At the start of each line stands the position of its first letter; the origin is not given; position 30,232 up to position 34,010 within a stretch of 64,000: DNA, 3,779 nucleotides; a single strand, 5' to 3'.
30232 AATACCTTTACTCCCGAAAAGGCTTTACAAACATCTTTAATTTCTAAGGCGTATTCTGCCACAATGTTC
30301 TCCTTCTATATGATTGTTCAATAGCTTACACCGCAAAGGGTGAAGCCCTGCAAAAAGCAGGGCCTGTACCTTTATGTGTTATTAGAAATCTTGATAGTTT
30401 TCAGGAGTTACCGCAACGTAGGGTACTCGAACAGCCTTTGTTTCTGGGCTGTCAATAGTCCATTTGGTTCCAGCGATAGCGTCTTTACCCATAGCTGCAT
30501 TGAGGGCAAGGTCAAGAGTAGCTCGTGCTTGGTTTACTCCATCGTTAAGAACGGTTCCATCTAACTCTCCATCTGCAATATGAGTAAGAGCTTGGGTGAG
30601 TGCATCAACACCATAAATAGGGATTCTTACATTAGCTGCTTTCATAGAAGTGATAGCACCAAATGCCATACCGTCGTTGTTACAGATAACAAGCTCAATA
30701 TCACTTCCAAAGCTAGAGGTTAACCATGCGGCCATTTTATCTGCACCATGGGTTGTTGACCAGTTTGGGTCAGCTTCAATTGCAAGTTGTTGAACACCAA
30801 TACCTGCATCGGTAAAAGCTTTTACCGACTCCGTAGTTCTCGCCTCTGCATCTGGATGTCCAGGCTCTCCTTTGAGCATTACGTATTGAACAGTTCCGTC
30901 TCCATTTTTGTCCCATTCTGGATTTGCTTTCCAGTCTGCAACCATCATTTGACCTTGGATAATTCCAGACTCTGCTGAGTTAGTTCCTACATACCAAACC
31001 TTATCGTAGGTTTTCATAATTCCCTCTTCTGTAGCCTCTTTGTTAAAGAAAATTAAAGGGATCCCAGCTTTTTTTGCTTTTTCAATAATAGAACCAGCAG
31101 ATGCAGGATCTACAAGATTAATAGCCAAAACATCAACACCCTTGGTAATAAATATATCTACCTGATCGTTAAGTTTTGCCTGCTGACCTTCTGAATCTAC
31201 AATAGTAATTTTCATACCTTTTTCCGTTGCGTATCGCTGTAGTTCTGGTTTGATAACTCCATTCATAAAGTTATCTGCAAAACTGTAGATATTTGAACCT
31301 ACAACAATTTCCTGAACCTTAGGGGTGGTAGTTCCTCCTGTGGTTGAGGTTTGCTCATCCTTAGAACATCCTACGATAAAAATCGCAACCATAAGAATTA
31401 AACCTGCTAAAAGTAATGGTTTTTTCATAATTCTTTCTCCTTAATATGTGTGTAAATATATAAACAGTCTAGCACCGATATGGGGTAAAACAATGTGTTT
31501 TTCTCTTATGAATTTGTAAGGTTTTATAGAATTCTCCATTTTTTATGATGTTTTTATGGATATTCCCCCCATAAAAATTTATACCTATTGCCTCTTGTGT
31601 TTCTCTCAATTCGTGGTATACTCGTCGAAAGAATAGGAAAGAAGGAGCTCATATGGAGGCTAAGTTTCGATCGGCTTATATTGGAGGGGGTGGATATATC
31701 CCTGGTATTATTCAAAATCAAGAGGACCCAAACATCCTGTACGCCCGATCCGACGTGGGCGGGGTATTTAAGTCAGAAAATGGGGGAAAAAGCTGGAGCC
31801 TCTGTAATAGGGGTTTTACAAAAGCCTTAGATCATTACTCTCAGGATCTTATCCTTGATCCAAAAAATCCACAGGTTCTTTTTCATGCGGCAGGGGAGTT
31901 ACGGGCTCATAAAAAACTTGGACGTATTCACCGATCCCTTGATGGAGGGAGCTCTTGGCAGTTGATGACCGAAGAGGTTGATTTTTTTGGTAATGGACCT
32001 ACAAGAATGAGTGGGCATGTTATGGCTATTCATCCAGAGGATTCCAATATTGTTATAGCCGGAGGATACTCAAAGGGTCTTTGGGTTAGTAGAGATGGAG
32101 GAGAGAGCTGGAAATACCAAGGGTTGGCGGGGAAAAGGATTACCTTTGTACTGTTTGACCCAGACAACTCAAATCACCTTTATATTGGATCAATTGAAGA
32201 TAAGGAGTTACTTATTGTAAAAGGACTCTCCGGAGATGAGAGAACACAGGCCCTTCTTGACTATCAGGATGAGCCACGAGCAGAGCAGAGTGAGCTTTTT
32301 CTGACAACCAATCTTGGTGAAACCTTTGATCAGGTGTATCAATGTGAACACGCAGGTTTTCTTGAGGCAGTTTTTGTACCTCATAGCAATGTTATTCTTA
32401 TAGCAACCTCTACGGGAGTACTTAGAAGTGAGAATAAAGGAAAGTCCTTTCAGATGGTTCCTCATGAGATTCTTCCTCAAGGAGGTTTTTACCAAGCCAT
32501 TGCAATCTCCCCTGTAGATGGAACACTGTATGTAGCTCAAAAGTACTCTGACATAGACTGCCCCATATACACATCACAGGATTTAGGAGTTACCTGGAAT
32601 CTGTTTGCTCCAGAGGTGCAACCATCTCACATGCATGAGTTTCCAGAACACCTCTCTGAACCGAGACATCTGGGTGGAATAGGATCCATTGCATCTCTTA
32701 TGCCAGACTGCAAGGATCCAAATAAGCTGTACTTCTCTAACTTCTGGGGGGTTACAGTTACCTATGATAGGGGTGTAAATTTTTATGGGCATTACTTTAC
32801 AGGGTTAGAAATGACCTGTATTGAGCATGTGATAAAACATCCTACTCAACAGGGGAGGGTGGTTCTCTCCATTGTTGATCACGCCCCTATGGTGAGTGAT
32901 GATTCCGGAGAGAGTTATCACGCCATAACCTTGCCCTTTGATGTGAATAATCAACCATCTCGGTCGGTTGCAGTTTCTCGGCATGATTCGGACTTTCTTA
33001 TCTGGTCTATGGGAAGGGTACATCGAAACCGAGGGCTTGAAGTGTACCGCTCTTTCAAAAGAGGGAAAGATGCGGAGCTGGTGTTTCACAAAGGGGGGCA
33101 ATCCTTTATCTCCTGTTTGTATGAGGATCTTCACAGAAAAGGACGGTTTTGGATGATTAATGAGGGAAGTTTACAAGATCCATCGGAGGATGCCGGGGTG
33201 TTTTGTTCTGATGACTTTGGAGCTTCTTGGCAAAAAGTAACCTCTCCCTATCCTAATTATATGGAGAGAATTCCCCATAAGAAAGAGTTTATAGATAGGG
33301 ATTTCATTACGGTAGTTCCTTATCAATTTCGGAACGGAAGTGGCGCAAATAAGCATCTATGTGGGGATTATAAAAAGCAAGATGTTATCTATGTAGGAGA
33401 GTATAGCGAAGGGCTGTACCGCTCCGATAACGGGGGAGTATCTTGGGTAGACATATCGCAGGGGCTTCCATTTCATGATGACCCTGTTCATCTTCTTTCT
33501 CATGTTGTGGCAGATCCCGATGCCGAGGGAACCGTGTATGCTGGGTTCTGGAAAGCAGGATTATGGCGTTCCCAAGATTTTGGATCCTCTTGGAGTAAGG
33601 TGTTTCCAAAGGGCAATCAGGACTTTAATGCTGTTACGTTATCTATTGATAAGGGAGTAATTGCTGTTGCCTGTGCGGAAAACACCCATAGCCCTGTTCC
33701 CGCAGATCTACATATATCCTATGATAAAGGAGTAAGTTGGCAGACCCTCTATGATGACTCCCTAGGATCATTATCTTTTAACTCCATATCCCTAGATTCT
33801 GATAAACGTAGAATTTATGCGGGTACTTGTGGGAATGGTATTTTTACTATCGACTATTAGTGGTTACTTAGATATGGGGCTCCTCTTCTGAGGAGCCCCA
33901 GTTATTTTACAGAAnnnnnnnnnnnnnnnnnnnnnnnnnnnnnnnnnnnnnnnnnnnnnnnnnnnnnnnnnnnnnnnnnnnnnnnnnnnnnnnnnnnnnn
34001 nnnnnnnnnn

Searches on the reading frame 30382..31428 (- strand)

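Call 93: search_protein_families(library=pfam, proteins=[window:30382-31428:-], max_evalue=0.00001)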
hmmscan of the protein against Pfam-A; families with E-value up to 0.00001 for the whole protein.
window:30382-31428:- (348 aa): 2 families
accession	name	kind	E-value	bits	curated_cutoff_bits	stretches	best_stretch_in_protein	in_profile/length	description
PF13407.12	Peripla_BP_4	-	2e-52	178.8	35.1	1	49-315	7-257/258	Periplasmic binding protein domain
PF00532.27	Peripla_BP_1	-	1.4e-07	31.7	22.2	1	63-273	23-213/281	Periplasmic binding proteins and sugar binding domain of LacI family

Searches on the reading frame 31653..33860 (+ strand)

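Call 52: search_protein_families(library=pfam, proteins=[window:31653-33860:+])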
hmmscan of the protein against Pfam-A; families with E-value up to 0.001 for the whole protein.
window:31653-33860:+ (735 aa): 4 families
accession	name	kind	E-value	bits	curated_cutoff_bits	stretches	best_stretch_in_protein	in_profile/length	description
PF15902.12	Sortilin-Vps10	-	5.2e-33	114.9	33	4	367-468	3-103/446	Sortilin, neurotensin receptor 3,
PF02012.26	BNR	-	8.1e-13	46.7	27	0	144-154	1-11/12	BNR/Asp-box repeat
PF13088.12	BNR_2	-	7e-07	29.3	31.4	0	518-699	86-251/277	BNR repeat-like domain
PF15899.11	BNR_6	-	0.00055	20.2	27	0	637-649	1-13/14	BNR-Asp box repeat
